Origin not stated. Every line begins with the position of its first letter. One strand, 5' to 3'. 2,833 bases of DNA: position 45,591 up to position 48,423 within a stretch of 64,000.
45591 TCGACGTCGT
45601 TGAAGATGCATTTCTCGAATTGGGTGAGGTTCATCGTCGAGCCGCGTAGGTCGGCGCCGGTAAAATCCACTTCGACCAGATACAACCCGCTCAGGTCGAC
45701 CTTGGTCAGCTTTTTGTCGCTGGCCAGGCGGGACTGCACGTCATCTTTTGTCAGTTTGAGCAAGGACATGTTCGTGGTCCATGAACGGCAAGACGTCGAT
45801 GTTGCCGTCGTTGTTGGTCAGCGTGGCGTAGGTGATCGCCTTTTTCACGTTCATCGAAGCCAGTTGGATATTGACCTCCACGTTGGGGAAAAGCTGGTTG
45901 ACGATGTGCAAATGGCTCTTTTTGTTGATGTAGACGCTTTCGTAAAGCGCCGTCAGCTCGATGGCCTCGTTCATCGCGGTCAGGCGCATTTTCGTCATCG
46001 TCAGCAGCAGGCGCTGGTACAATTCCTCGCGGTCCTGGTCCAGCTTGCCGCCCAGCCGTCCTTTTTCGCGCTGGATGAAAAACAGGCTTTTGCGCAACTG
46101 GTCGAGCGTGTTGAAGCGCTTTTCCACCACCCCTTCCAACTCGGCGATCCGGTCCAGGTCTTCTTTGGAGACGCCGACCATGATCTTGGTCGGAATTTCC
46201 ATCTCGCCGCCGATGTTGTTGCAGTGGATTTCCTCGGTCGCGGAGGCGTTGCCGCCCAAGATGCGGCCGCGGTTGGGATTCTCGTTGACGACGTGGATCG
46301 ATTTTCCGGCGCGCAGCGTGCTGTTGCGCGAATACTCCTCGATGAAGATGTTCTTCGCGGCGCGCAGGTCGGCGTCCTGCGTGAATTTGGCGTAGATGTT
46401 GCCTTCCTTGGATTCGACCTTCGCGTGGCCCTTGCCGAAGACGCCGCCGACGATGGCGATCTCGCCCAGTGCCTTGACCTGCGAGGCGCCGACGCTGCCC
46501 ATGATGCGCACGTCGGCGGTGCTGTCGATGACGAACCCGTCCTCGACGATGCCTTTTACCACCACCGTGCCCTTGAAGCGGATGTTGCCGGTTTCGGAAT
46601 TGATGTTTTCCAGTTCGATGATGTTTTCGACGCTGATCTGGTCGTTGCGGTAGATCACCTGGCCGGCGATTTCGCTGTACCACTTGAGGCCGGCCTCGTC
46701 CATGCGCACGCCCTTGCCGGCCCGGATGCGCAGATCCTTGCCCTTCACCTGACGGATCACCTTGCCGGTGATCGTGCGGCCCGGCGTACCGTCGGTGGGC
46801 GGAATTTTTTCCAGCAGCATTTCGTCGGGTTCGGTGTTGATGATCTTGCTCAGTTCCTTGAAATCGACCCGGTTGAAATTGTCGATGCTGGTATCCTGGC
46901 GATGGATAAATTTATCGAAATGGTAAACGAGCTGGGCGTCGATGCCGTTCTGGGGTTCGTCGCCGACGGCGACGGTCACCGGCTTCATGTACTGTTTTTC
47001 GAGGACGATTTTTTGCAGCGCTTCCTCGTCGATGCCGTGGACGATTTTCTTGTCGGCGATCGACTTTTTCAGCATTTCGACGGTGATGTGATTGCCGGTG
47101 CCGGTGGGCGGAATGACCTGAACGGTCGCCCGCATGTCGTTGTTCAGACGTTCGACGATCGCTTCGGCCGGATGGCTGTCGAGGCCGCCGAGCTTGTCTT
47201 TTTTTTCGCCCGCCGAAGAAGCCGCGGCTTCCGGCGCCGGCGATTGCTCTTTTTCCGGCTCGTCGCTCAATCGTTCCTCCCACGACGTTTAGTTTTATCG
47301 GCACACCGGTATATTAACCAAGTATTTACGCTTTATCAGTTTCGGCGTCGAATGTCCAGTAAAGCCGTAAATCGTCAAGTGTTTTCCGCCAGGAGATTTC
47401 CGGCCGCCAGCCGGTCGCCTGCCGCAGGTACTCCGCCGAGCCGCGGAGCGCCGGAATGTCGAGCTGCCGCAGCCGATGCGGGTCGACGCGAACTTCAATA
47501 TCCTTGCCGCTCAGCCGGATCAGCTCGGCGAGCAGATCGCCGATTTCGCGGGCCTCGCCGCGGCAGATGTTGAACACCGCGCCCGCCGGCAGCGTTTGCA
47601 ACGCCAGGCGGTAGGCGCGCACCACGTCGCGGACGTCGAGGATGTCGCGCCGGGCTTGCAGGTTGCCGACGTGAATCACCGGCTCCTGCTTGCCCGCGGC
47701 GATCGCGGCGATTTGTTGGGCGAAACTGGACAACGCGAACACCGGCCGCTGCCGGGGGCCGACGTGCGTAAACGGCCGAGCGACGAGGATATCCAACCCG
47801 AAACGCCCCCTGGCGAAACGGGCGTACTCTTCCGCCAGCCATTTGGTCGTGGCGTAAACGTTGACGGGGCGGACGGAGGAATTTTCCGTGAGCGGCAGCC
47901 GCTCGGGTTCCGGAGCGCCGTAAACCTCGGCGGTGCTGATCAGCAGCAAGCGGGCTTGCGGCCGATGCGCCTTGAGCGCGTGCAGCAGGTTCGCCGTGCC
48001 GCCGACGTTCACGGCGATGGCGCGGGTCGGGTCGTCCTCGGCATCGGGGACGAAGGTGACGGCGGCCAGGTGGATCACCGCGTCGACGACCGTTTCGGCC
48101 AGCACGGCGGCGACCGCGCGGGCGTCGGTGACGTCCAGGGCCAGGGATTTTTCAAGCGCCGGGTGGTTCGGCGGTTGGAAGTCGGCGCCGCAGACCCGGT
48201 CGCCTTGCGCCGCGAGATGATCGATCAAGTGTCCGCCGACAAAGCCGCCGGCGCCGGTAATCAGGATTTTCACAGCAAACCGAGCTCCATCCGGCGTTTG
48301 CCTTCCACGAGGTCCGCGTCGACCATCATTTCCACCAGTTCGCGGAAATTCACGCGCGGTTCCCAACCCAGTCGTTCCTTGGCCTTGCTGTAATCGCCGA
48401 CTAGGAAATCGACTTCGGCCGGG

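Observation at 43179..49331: GDP-D-rhamnose and amino-sugar locus interleaved with FapA and pentapeptide-repeat genes: possible flagellar or surface glycosylation island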

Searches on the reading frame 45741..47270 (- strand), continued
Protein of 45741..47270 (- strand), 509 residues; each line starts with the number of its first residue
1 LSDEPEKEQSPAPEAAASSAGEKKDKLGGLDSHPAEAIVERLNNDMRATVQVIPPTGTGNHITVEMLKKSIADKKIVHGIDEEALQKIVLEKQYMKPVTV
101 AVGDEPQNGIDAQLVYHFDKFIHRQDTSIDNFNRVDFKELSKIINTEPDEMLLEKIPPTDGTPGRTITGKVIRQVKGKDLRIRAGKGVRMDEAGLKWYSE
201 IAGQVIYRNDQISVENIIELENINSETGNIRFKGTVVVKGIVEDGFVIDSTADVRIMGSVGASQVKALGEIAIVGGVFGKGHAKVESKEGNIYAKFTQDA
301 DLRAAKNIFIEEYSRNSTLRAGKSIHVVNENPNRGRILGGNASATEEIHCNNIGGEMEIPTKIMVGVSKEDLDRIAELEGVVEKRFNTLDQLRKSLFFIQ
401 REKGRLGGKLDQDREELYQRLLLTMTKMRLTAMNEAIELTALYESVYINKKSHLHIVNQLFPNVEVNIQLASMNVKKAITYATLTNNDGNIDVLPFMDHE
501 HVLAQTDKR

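Call 85: predict_structure(alignment_id=A3)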
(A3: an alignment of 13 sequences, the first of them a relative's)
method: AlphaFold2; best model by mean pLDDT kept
length: 509 residues; sequences in the alignment: 13
mean_pLDDT: 68.5   pTM: 0.49
mean pLDDT of the five models: 68.5, 66.4, 66.4, 66.3, 63.4
residues with pLDDT >= 90: 92; 70-90: 230; 50-70: 34; < 50: 153
segments of 3 or more residues with pLDDT < 50: 1-30, 103-215, 500-509
pLDDT, mean of each block of 10 residues (from residue 1): 35 32 34 77 67 82 85 72 84 81 45 26 32 35 29 27 37 32 34 40 35 52 75 77 87 87 91 92 91 95 94 94 90 89 91 84 81 80 85 86 82 86 86 80 64 87 88 87 81 71 37
secondary structure, 60 per line:
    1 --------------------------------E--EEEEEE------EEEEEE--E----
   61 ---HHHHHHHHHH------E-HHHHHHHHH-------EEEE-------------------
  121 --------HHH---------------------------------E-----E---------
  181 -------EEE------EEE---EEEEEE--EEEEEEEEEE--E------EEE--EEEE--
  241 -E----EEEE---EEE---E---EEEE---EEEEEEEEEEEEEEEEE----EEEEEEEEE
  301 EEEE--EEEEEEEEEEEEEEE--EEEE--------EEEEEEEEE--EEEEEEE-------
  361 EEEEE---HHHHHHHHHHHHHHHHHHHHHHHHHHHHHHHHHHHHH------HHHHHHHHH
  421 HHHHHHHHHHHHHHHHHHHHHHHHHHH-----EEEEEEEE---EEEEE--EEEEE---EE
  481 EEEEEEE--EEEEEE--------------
elements in order: E36-41 E48-53 H64-73 H82-90 E98-101 E188-190 E197-199 E203-208 E211-220 E230-232 E235-238 E247-250 E254-256 E264-267 E271-287 E292-304 E307-321 E324-327 E336-344 E347-353 E361-365 H369-405 H412-447 E453-460 E464-468 E471-475 E479-487 E490-495

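Call 87: fold_search(model_id=the predicted structure, library=pdb)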
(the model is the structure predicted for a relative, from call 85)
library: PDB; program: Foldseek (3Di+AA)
matches with E <= 10: 258; with E <= 0.001: 0
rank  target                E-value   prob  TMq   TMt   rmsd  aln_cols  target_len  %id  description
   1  3qo7                  1.3e+00  1.00  0.15  0.17   1.9        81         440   20  Crystal structure of the seryl-tRNA synthetase from Candida albicans (released 2011-08-03)
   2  2bde                  1.4e+00  0.75  0.13  0.14  11.4       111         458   13  Crystal Structure of the cytosolic IMP-GMP specific 5'-nucleotidase (lpg0095) from Legionella pneumophila, Northeast Str (released 2005-12-06)
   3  5dac_B                1.4e+00  0.72  0.15  0.17  11.8       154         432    9  ATP-gamma-S bound Rad50 from Chaetomium thermophilum in complex with DNA (released 2016-03-02)
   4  5dac_A                1.5e+00  0.69  0.15  0.17  11.1       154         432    8  ATP-gamma-S bound Rad50 from Chaetomium thermophilum in complex with DNA (released 2016-03-02)
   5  9fqr_E7               1.6e+00  0.99  0.14  0.63   3.3        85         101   19  96-nm repeat of axonemal doublet microtubules from bovine sperm (released 2025-03-26)
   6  5of9_B                1.6e+00  0.97  0.13  0.13   2.4        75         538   15  Crystal structure of human MORC2 (residues 1-603) (released 2018-02-14)
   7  5ofa_A                1.6e+00  0.96  0.13  0.13   2.5        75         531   15  Crystal structure of human MORC2 (residues 1-603) with spinal muscular atrophy mutation T424R (released 2018-02-14)
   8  9ny6_C                1.7e+00  0.02  0.06  0.08  19.2       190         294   14  Pseudomonas phage Pa223 capsid spike (released 2025-08-06)
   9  3qne                  1.7e+00  0.99  0.15  0.17   2.1        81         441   23  Candida albicans seryl-tRNA synthetase (released 2011-08-03)
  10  8jxh_D                1.8e+00  0.95  0.15  0.63   2.9        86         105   12  rat megalin RAP complex wingA (released 2024-06-19)
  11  6ikn_B                1.8e+00  0.41  0.11  0.17   6.1        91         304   20  Crystal structure of the GAS7 F-BAR domain (released 2019-10-16)
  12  8iyj_V9               1.9e+00  0.97  0.14  0.67   3.7        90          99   17  Cryo-EM structure of the 48-nm repeat doublet microtubule from mouse sperm (released 2023-07-05)
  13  6wg3_D                2.0e+00  0.99  0.14  0.08   1.4        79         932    8  Cryo-EM structure of human Cohesin-NIPBL-DNA complex (released 2020-05-20)
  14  8otz_DT               2.0e+00  0.51  0.11  0.25   5.4        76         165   17  48-nm repeat of the native axonemal doublet microtubule from bovine sperm (released 2023-11-22)
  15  1y1u_A                2.0e+00  0.21  0.08  0.07  11.1        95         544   21  Structure of unphosphorylated STAT5a (released 2005-10-04)
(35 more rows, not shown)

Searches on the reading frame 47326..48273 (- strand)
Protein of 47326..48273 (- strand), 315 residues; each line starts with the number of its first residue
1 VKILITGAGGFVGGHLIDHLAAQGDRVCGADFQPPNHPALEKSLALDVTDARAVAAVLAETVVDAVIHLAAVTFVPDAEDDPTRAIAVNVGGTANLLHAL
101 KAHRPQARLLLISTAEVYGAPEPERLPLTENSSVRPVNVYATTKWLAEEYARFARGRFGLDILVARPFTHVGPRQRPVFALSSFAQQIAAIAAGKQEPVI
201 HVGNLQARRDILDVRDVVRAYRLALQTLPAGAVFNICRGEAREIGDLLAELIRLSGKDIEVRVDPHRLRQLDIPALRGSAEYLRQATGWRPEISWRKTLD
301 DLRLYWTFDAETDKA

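Call 4: search_protein_families(library=pfam, proteins=[window:47326-48267:-], max_evalue=0.01)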
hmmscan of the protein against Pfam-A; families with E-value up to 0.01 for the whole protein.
window:47326-48267:- (313 aa): 8 families
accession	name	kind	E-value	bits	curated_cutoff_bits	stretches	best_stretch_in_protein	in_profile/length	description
PF16363.11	GDP_Man_Dehyd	-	1.2e-53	183.1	27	1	2-298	1-330/332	GDP-mannose 4,6 dehydratase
PF01370.27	Epimerase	-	1.7e-52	178.7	20.9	1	1-235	1-240/240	NAD dependent epimerase/dehydratase family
PF04321.23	RmlD_sub_bind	-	8.4e-23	81.3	27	1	1-150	3-137/287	RmlD substrate binding domain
PF02719.21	Polysacc_synt_2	-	2.2e-14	53.8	20.2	1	42-112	59-128/293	Polysaccharide biosynthesis protein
PF07993.18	NAD_binding_4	-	2.8e-14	53.4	20.1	1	60-211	88-250/258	Male sterility protein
PF01073.25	3Beta_HSD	-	3.2e-12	46.5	22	1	2-176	1-189/280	3-beta hydroxysteroid dehydrogenase/isomerase family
PF13460.12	NAD_binding_10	-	1.4e-05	25.5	27.2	1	5-148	1-130/184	NAD(P)H-binding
PF08659.16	KR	-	0.00042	20.7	22.6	0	42-119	58-144/180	KR domain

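Call 5: search_protein_families(library=ncbifam, proteins=[window:47326-48267:-], max_evalue=0.01)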
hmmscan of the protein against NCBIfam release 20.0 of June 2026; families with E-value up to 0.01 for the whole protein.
window:47326-48267:- (313 aa): 34 families (the best 25 are shown)
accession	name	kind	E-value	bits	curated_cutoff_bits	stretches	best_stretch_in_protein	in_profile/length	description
TIGR04180.1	EDH_00030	hypoth_equivalog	2.2e-34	118.9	475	1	1-291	1-296/297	NAD-dependent 4,6-dehydratase LegB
TIGR01179.1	galE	equivalog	4.6e-32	111.2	262.3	1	1-292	2-312/332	UDP-glucose 4-epimerase GalE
TIGR01181.1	dTDP_gluc_dehyt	equivalog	5.7e-29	101.2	365.1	1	1-258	2-266/321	dTDP-glucose 4,6-dehydratase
TIGR01214.1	rmlD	equivalog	4.9e-20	71.8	224.05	1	1-153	2-139/285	dTDP-4-dehydrorhamnose reductase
TIGR02197.1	heptose_epim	equivalog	2.2e-19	69.8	274.6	1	1-267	1-276/316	ADP-glyceromanno-heptose 6-epimerase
TIGR01472.1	gmd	equivalog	1e-18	67.7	415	1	45-296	62-330/342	GDP-mannose 4,6-dehydratase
NF043036.1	ErythonDh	equivalog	3.7e-18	65.8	325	1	1-262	3-275/321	D-erythronate dehydrogenase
TIGR03466.1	HpnA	hypoth_equivalog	2.6e-15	56.2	367.65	1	2-257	4-250/327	hopanoid-associated sugar epimerase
NF007582.0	PRK10217.1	equivalog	3.6e-15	55.9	698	1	15-241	32-258/355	dTDP-glucose 4,6-dehydratase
NF011728.1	PRK15181.1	equivalog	4.1e-14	52.4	760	1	59-241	89-270/348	Vi polysaccharide biosynthesis UDP-N-acetylglucosaminuronic acid C-4 epimerase TviC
TIGR02622.1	CDP_4_6_dhtase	equivalog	8.4e-14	51.5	278.45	1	1-142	7-158/352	CDP-glucose 4,6-dehydratase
TIGR01746.1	Thioester-redct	subfamily_domain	3e-13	49.7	213.35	1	54-258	83-285/371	thioester reductase domain-containing protein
NF007956.0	PRK10675.1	subfamily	5.6e-12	45.4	394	1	43-293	56-318/338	UDP-glucose 4-epimerase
NF007490.0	PRK10084.1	subfamily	5.6e-11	42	649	1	16-236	32-260/361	dTDP-glucose 4,6-dehydratase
NF042422.1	oxyalk_red_OleD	equivalog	3.6e-10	39.7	580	1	1-254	3-251/329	2-alkyl-3-oxoalkanoate reductase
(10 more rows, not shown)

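Call 12: search_solved_structures(query=window:47326-48267:-, max_evalue=1e-10)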
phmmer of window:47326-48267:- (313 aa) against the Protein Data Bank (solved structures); distinct sequences matched with E-value up to 1e-10: 77 (the best 60 are shown).
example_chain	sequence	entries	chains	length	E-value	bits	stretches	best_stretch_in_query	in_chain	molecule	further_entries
2pk3_A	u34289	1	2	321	2.6e-56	194.5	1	2-300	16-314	GDP-6-deoxy-D-lyxo-4-hexulose reductase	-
6x3b_A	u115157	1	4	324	3.2e-52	181.1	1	2-304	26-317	GDP-6-deoxy-D-mannose reductase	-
4lw8_A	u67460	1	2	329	1.9e-42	149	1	2-296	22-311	Putative epimerase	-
7us5_A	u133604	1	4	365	1.4e-31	113.3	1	45-307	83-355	GDP-D-GLYCERO-D-MANNO-HEPTOSE 4,6-DEHYDRATASE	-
6wjb_A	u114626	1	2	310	4.2e-27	98.6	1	1-261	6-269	NAD-dependent epimerase/dehydratase family protein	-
6wj9_A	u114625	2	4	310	2.4e-26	96.1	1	1-261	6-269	NAD-dependent epimerase/dehydratase family protein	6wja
7ys8_A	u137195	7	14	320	2.9e-20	76.1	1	2-293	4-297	UDP-glucose 4-epimerase | UDP-glucose 4-epimerase along with EC 5.1.3.2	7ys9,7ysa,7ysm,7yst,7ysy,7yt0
4twr_A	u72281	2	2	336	6.6e-20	75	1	1-279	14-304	NAD binding site:NAD-dependent epimerase/dehydratase:UDP-glucose 4-epimerase | UDP-glucose 4-epimerase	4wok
2p5u_A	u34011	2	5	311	8.2e-20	74.7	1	1-295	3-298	UDP-glucose 4-epimerase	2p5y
4id9_A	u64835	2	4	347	3.7e-19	72.5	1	1-169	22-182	SHORT-CHAIN DEHYDROGENASE/REDUCTASE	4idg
10ke_A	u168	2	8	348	4.9e-19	72.1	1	2-256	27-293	Capsular polysaccharide biosynthesis protein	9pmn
8wxk_A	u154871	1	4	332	5.9e-19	71.8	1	1-297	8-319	UDP-glucose 4-epimerase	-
6dnt_A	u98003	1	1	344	1.6e-18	70.4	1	1-261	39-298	NAD-dependent epimerase/dehydratase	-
4zrm_A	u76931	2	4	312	4.5e-18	69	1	1-297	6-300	UDP-glucose 4-epimerase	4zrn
6kv9_A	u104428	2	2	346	1.5e-17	67.3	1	1-254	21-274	MoeE5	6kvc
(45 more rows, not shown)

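Call 60: search_solved_structures(query=window:47326-48273:-, max_evalue=1e-40, show_alignments=3)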
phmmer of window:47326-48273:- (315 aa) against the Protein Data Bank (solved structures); distinct sequences matched with E-value up to 1e-40: 3.
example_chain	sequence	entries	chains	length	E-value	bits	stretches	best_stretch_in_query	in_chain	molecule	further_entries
2pk3_A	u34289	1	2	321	5.6e-57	196.7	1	1-302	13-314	GDP-6-deoxy-D-lyxo-4-hexulose reductase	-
6x3b_A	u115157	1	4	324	1.2e-52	182.5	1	2-306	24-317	GDP-6-deoxy-D-mannose reductase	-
4lw8_A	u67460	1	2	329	1.2e-42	149.6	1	3-298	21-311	Putative epimerase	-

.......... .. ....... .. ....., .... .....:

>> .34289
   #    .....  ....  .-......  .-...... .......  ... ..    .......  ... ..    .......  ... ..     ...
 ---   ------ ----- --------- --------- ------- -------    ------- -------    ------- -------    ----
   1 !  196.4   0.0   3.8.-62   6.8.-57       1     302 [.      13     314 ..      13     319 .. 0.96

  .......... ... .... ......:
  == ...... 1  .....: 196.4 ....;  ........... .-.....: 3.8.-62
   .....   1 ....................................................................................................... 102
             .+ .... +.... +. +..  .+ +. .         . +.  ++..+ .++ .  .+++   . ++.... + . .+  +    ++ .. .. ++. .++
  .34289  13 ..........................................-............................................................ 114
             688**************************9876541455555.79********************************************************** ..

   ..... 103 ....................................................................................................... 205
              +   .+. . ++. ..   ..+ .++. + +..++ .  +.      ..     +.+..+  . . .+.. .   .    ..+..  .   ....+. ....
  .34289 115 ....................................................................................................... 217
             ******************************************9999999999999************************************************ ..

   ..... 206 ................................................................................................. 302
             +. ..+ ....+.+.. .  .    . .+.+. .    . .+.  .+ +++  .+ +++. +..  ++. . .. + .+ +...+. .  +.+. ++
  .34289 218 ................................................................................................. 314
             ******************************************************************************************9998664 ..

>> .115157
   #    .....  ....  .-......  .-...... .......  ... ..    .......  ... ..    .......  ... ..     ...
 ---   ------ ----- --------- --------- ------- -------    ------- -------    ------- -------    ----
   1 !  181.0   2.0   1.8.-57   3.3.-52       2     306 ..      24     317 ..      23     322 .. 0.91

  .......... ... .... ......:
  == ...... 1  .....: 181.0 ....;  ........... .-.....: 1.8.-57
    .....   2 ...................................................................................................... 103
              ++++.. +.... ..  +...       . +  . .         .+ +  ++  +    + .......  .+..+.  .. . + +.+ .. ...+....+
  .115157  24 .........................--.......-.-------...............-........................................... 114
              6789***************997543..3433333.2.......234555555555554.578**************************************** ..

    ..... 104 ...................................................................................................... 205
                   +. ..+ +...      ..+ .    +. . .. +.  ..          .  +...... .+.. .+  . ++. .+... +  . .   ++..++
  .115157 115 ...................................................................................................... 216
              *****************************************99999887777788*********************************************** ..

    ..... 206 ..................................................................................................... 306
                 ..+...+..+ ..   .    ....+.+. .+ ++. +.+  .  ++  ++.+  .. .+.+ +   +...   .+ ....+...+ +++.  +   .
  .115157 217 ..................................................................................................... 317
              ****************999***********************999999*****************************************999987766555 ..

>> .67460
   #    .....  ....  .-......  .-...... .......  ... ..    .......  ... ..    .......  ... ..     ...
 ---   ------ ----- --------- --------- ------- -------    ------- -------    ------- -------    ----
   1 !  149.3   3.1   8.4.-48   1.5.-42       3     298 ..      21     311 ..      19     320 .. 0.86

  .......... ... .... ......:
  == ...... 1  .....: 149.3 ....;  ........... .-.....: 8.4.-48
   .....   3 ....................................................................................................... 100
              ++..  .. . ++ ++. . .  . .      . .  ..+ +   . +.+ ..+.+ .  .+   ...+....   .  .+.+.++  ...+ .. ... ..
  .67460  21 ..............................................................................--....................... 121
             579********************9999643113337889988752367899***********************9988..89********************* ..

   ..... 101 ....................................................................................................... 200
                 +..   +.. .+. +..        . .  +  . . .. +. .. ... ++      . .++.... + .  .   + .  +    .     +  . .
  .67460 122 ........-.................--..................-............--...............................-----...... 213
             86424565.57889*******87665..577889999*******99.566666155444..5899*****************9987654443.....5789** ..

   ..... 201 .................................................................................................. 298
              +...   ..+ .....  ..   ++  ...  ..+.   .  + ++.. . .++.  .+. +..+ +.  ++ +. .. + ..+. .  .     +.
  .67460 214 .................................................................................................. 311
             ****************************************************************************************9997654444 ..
